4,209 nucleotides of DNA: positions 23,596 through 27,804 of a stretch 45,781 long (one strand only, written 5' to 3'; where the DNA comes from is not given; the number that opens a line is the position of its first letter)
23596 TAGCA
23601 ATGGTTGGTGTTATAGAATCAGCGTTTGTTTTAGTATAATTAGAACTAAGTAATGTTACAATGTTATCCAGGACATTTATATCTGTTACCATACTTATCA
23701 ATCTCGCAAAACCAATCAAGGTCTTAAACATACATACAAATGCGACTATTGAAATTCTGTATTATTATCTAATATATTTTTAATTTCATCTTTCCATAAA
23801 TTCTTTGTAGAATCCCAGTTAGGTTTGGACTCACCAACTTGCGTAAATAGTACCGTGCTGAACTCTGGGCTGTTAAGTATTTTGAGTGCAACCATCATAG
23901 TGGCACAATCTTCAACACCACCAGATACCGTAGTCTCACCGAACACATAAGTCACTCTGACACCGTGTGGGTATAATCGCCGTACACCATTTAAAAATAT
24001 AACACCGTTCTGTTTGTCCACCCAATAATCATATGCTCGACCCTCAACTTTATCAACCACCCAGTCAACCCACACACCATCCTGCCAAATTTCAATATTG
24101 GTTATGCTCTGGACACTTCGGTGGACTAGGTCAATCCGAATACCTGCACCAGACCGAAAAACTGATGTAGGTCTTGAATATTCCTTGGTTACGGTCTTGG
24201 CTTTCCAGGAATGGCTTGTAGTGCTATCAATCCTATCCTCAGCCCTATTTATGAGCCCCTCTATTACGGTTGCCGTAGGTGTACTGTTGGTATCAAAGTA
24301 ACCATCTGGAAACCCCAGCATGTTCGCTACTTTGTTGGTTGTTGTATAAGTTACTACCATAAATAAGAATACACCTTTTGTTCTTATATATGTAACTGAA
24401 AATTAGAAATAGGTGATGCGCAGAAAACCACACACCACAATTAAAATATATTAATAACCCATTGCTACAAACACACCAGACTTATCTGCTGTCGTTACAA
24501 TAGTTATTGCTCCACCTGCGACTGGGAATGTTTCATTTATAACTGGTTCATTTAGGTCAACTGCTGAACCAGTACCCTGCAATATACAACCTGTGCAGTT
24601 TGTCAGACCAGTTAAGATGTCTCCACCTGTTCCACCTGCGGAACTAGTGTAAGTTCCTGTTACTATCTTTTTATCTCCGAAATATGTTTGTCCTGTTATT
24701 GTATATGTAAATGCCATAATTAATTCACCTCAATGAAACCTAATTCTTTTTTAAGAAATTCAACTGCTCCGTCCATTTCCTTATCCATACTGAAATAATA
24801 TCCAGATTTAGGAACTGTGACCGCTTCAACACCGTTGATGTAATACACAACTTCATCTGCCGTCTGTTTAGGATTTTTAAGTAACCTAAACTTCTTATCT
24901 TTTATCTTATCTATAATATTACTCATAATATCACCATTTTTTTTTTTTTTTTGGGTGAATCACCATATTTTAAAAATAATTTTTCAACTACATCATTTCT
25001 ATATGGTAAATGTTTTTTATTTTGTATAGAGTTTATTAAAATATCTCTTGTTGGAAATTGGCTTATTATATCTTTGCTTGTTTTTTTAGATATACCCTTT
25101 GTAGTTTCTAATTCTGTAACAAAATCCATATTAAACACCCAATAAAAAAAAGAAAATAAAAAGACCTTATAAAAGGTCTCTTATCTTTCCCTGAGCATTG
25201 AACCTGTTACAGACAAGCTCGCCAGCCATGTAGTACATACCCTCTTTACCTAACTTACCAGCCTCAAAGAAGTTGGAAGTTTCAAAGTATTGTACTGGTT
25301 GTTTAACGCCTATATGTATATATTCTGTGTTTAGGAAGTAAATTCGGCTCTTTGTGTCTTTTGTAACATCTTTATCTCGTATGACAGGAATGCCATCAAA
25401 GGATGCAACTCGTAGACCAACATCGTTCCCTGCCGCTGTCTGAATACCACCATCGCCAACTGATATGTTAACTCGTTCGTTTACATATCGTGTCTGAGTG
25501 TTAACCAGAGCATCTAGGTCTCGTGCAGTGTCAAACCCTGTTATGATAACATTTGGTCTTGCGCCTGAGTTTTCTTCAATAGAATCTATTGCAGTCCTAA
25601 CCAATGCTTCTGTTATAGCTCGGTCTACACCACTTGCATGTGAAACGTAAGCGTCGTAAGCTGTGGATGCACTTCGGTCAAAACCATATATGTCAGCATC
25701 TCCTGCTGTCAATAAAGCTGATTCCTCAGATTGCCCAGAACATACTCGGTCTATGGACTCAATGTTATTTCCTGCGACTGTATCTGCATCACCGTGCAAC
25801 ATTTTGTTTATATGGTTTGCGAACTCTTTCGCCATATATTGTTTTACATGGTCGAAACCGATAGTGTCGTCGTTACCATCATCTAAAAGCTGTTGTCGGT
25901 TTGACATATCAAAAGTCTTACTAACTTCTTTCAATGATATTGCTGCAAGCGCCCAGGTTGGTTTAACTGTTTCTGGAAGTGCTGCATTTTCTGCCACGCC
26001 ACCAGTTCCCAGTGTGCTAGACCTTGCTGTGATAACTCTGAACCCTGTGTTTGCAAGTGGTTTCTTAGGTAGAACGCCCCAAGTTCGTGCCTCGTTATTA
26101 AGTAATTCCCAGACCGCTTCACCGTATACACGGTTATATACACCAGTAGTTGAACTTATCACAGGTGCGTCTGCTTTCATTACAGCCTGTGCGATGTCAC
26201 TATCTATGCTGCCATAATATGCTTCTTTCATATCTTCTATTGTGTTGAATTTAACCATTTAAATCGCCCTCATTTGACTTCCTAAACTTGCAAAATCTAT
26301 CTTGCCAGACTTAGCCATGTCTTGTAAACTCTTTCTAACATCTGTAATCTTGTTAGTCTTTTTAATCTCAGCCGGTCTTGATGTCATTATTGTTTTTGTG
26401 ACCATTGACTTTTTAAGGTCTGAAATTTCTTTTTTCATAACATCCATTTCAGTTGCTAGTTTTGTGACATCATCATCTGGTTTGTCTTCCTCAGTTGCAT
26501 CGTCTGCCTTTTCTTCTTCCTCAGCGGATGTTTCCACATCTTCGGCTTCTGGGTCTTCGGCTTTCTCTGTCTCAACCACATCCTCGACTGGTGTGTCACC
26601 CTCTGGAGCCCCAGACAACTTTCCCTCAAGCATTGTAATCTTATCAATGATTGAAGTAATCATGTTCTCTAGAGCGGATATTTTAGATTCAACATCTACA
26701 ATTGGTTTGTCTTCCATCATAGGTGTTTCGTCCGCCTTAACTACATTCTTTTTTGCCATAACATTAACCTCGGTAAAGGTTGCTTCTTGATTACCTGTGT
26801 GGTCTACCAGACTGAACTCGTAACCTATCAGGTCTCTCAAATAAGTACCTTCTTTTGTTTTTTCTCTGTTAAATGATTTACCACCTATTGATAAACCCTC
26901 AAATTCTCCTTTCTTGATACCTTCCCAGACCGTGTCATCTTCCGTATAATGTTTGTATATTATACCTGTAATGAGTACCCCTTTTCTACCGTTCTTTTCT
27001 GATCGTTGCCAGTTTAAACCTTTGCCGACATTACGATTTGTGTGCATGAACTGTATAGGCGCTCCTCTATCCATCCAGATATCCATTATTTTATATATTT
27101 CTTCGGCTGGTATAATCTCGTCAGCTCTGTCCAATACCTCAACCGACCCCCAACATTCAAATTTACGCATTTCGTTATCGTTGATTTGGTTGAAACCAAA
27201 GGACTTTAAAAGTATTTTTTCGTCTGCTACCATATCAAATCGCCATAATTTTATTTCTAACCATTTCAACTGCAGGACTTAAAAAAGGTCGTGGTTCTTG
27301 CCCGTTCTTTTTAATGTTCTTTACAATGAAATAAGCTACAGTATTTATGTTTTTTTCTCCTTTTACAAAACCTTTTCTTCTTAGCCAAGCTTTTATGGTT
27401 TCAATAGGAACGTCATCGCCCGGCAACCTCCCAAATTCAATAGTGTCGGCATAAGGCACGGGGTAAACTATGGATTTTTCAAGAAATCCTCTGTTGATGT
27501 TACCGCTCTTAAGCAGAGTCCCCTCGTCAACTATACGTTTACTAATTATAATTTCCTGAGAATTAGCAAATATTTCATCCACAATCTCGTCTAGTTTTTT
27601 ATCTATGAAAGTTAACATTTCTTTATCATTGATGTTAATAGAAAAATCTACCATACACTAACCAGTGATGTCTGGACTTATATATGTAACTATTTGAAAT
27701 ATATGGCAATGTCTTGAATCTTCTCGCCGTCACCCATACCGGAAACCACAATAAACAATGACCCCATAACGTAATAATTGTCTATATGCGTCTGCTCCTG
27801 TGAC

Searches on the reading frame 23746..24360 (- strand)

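Call 39: search_protein_families(library=phrogs, proteins=[window:23746-24360:-], max_evalue=0.01)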
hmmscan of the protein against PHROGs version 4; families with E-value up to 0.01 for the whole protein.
window:23746-24360:- (204 aa): 1 family
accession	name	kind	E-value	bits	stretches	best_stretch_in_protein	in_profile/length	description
phrog_17057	-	unknown function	3.9e-26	93.1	1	3-202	10-218/225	-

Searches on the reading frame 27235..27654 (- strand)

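Call 39: search_protein_families(library=phrogs, proteins=[window:27235-27654:-], max_evalue=0.01)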
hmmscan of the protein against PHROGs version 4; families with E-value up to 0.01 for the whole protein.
window:27235-27654:- (139 aa): 4 families
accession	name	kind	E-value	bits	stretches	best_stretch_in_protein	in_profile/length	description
phrog_21196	-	unknown function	2.9e-07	31.5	1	18-54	139-174/193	-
phrog_5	-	connector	2.2e-06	28.7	1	2-139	89-200/239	tail completion or Neck1 protein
phrog_21534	-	unknown function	0.00045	21.5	1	64-119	40-95/149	-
phrog_34285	-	unknown function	0.009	16.9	0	76-115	60-98/120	-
